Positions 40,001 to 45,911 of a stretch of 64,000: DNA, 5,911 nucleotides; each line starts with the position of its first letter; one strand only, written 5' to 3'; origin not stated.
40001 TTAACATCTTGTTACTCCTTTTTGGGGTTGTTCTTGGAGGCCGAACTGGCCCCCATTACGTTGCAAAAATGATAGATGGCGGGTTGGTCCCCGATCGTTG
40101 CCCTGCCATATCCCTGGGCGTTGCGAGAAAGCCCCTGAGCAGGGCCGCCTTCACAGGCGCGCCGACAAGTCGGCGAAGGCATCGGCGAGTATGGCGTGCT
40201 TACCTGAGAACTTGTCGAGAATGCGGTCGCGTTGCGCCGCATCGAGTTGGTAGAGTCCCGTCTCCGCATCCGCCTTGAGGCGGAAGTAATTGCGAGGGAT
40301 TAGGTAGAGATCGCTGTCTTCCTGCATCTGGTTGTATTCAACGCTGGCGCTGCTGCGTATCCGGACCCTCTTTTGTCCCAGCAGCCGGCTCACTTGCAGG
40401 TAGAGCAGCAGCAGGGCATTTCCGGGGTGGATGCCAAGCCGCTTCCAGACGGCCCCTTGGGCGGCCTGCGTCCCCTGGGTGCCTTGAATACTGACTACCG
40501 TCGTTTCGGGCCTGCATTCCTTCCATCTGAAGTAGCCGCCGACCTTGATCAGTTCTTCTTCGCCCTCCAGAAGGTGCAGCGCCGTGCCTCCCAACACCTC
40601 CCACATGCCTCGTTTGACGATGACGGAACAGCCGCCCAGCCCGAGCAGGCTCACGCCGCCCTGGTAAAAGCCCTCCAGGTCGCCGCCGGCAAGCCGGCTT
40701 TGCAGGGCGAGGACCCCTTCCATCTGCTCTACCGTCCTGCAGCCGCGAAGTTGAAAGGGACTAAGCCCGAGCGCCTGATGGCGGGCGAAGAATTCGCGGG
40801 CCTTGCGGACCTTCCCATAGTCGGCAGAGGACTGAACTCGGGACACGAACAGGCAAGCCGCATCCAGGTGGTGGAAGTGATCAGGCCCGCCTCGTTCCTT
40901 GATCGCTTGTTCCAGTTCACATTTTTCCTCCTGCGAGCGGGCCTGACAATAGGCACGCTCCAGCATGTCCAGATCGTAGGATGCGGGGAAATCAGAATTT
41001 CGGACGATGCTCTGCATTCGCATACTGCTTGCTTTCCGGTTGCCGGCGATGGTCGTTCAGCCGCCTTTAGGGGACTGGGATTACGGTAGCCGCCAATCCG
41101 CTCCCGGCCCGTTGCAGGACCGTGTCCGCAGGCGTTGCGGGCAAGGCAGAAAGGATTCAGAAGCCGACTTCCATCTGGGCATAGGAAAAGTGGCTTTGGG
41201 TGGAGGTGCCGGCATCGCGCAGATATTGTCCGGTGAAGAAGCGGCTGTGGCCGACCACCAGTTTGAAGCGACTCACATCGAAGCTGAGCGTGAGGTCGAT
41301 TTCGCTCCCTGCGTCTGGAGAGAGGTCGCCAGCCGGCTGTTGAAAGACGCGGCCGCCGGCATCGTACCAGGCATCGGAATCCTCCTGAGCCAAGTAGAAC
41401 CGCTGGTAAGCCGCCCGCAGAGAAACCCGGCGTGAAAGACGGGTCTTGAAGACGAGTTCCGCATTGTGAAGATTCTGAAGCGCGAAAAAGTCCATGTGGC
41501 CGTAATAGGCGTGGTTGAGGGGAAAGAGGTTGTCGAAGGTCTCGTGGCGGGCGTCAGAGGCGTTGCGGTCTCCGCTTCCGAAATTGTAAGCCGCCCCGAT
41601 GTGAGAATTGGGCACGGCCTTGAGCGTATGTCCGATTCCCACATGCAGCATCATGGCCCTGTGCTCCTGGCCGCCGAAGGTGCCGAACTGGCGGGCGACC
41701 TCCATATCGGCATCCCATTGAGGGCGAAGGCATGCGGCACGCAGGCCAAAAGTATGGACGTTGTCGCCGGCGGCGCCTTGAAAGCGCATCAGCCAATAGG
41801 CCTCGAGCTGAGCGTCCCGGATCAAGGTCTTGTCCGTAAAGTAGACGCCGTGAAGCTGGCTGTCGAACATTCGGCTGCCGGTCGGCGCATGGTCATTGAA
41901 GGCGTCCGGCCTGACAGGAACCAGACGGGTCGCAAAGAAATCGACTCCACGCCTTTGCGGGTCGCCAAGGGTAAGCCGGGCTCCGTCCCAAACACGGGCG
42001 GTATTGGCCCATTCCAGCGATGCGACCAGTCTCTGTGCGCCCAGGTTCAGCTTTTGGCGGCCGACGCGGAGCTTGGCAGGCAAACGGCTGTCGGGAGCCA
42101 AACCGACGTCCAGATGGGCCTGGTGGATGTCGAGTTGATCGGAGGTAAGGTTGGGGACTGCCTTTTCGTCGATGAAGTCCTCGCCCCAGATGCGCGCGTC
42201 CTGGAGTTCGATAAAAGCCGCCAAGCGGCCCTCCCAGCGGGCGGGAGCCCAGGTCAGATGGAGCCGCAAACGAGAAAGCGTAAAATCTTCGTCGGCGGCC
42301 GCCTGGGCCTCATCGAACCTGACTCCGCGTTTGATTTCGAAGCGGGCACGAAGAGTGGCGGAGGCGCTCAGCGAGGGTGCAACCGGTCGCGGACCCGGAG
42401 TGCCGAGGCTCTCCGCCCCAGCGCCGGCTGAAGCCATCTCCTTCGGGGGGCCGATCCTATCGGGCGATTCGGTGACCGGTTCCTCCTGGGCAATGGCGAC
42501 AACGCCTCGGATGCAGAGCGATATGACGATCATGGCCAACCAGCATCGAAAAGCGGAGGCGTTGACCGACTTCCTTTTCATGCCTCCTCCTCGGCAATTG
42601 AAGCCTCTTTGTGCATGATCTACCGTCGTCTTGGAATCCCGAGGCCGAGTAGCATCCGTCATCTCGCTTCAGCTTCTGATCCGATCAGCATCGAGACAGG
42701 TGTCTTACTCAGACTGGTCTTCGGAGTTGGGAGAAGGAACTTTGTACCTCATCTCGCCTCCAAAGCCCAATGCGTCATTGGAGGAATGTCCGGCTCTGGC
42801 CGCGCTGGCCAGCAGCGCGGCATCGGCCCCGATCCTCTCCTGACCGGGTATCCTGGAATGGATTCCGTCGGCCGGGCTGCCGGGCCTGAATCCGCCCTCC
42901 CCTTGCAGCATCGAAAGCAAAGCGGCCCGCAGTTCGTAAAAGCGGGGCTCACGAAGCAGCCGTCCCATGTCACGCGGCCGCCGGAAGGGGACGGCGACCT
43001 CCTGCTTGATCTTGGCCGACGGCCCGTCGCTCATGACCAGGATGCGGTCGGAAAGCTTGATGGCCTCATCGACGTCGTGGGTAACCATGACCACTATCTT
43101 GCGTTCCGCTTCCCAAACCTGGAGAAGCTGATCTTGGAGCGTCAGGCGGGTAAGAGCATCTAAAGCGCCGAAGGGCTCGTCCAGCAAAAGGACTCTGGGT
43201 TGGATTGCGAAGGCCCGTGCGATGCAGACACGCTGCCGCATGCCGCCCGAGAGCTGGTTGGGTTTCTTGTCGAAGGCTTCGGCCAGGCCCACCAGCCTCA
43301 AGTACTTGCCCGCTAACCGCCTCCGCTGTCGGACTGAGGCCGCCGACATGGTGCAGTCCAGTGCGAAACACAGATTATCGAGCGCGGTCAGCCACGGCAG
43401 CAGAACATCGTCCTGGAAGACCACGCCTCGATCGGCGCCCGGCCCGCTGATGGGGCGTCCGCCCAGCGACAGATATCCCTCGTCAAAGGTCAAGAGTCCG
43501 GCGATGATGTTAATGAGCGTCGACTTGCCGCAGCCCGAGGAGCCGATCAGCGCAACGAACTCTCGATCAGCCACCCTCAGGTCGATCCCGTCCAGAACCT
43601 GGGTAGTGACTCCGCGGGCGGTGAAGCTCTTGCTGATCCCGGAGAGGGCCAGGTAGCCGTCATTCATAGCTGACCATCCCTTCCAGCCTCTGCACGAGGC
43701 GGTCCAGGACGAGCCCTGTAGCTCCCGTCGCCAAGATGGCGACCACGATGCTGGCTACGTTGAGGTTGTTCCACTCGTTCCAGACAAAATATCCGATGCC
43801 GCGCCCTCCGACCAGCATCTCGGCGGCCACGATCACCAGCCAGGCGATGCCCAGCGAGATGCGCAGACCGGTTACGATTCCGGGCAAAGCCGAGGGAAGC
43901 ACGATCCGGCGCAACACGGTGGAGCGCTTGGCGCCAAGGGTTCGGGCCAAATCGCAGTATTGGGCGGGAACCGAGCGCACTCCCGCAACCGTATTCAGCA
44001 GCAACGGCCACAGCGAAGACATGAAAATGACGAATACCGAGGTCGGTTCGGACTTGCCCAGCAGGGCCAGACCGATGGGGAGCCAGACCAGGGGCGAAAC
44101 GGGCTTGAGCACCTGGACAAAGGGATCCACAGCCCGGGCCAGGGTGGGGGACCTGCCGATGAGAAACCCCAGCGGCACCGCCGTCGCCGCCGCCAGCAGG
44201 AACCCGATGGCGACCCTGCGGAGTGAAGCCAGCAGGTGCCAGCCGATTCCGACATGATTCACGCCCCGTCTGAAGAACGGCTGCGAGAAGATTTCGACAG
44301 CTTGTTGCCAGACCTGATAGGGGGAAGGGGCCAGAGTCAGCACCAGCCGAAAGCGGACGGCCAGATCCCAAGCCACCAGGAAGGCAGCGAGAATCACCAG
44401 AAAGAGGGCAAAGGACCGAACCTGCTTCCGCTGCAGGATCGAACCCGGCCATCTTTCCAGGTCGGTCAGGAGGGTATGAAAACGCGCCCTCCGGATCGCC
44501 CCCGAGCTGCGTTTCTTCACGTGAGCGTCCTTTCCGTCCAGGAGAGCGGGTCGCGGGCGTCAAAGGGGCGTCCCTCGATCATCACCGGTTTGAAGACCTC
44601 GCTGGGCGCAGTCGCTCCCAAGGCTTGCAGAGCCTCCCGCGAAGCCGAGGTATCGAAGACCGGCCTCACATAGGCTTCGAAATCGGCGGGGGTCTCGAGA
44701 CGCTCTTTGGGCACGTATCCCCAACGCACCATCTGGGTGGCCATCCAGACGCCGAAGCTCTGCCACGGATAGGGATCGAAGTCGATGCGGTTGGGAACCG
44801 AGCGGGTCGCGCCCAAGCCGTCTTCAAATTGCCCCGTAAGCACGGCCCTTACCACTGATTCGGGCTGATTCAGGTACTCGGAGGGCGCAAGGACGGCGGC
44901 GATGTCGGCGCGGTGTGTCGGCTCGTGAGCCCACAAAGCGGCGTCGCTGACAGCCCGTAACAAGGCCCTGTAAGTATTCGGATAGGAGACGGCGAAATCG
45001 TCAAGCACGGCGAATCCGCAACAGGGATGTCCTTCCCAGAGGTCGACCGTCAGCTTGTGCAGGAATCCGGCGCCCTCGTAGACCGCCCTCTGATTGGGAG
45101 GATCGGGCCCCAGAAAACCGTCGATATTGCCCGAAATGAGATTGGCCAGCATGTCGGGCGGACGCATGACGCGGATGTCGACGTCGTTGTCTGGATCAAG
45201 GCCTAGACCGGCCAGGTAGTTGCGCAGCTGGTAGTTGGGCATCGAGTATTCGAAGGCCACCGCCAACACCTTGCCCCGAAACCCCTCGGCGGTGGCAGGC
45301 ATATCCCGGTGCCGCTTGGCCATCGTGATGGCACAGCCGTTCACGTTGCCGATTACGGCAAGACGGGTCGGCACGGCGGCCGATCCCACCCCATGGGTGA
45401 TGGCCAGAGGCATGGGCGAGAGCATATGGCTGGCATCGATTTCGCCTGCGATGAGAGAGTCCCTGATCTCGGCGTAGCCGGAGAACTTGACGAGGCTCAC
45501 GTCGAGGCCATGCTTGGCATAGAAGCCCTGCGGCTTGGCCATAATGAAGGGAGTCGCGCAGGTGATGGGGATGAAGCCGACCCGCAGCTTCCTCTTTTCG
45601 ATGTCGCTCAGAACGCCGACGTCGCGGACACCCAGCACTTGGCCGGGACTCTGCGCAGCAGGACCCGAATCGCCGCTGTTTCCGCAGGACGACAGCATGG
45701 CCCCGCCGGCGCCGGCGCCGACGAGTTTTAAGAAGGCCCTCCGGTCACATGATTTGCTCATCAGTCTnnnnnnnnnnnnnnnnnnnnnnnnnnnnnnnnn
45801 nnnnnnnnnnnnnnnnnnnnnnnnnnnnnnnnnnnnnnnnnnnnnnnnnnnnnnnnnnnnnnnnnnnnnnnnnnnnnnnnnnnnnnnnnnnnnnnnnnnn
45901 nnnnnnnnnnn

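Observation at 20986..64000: About 43-kb one-strand NRPS supra-operon: 8 carrier domains on 5 proteins, two TE termini, gene order not colinear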

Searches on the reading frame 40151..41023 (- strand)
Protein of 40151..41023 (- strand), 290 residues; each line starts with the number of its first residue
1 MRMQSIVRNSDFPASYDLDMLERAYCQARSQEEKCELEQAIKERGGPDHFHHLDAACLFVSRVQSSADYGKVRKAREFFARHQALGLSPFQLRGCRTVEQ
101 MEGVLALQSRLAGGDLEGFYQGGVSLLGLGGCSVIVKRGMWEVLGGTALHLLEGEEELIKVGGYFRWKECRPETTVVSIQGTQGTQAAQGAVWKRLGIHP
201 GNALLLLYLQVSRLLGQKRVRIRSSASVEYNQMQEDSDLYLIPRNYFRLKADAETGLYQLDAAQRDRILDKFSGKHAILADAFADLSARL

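Call 4: search_protein_families(library=pfam, proteins=[window:40151-41023:-])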
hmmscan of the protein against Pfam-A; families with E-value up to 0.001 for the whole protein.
window:40151-41023:- (290 aa): 0 families

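Call 14: search_protein_families(library=ncbifam, proteins=[window:40151-41023:-], max_evalue=0.01)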
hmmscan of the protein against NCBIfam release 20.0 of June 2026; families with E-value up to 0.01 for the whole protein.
window:40151-41023:- (290 aa): 0 families

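Call 79: search_solved_structures(query=window:40151-41023:-, max_evalue=1)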
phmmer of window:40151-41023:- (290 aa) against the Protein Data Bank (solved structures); distinct sequences matched with E-value up to 1: 1.
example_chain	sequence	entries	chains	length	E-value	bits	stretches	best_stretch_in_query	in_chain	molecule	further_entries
5yzv_A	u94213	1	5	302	0.51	12.8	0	119-161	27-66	Probable serine/threonine-protein kinase PkwA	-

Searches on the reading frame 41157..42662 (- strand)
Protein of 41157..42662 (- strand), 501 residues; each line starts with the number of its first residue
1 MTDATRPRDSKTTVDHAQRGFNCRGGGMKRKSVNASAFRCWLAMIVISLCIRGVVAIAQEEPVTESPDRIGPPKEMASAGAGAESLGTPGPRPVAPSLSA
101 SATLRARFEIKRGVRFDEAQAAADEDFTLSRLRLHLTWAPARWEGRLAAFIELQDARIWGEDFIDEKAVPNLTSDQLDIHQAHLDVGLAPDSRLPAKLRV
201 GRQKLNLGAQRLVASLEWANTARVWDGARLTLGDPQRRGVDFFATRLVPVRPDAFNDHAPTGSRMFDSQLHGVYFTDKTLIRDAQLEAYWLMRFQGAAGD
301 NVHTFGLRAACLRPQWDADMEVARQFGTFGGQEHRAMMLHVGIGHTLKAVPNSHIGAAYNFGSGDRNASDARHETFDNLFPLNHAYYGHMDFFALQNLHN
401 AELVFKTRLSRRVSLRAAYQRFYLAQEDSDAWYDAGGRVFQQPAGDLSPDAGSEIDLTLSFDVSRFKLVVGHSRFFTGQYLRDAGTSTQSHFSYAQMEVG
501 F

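Call 4: search_protein_families(library=pfam, proteins=[window:41157-42662:-])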
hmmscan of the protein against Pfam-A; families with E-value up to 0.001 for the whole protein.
window:41157-42662:- (501 aa): 1 family
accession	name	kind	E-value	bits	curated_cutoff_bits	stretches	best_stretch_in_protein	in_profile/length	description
PF13372.12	Alginate_exp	-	4.2e-52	177.7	25.2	1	98-490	3-390/395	Alginate export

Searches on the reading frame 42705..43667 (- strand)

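Call 4: search_protein_families(library=pfam, proteins=[window:42705-43667:-])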
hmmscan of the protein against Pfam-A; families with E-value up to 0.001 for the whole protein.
window:42705-43667:- (320 aa): 4 families
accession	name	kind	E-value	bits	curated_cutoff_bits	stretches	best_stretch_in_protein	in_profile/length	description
PF00005.33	ABC_tran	-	8.1e-31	107.9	25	1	25-166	1-136/137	ABC transporter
PF03193.22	RsgA_GTPase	-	0.00014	22.2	30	1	25-58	97-129/174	RsgA GTPase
PF13304.12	AAA_21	-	0.00015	22.4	27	0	37-78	1-44/304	AAA domain, putative AbiEii toxin, Type IV TA system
PF00004.35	AAA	-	0.00031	21.7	21.2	0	39-59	2-22/131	ATPase family associated with various cellular activities (AAA)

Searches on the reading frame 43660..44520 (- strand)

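Call 4: search_protein_families(library=pfam, proteins=[window:43660-44520:-])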
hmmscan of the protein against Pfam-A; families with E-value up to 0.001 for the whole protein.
window:43660-44520:- (286 aa): 1 family
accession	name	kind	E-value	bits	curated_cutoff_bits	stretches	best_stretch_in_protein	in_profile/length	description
PF00528.27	BPD_transp_1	-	7.3e-26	91.5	26.4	1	114-280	1-179/184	Binding-protein-dependent transport system inner membrane component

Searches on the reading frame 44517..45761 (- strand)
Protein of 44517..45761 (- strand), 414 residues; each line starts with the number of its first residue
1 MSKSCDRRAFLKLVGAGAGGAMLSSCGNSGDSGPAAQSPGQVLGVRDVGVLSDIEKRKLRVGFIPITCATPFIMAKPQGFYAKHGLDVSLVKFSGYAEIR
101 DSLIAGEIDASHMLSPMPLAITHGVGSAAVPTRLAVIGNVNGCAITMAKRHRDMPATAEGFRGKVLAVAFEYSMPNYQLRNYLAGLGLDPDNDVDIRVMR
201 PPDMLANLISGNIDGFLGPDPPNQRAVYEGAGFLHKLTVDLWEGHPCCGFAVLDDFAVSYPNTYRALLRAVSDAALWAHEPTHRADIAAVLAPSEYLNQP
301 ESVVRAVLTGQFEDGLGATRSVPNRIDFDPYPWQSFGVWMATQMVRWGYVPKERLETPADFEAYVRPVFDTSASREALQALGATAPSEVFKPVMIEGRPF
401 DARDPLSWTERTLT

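Call 4: search_protein_families(library=pfam, proteins=[window:44517-45761:-])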
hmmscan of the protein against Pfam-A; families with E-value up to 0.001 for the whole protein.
window:44517-45761:- (414 aa): 2 families
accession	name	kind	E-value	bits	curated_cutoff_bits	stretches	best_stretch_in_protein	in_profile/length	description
PF13379.11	NMT1_2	-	9.1e-68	229.2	24.7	1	54-292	3-252/252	NMT1-like family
PF09084.16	NMT1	-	5.6e-08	33.4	20.5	1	70-280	5-211/216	NMT1/THI5 like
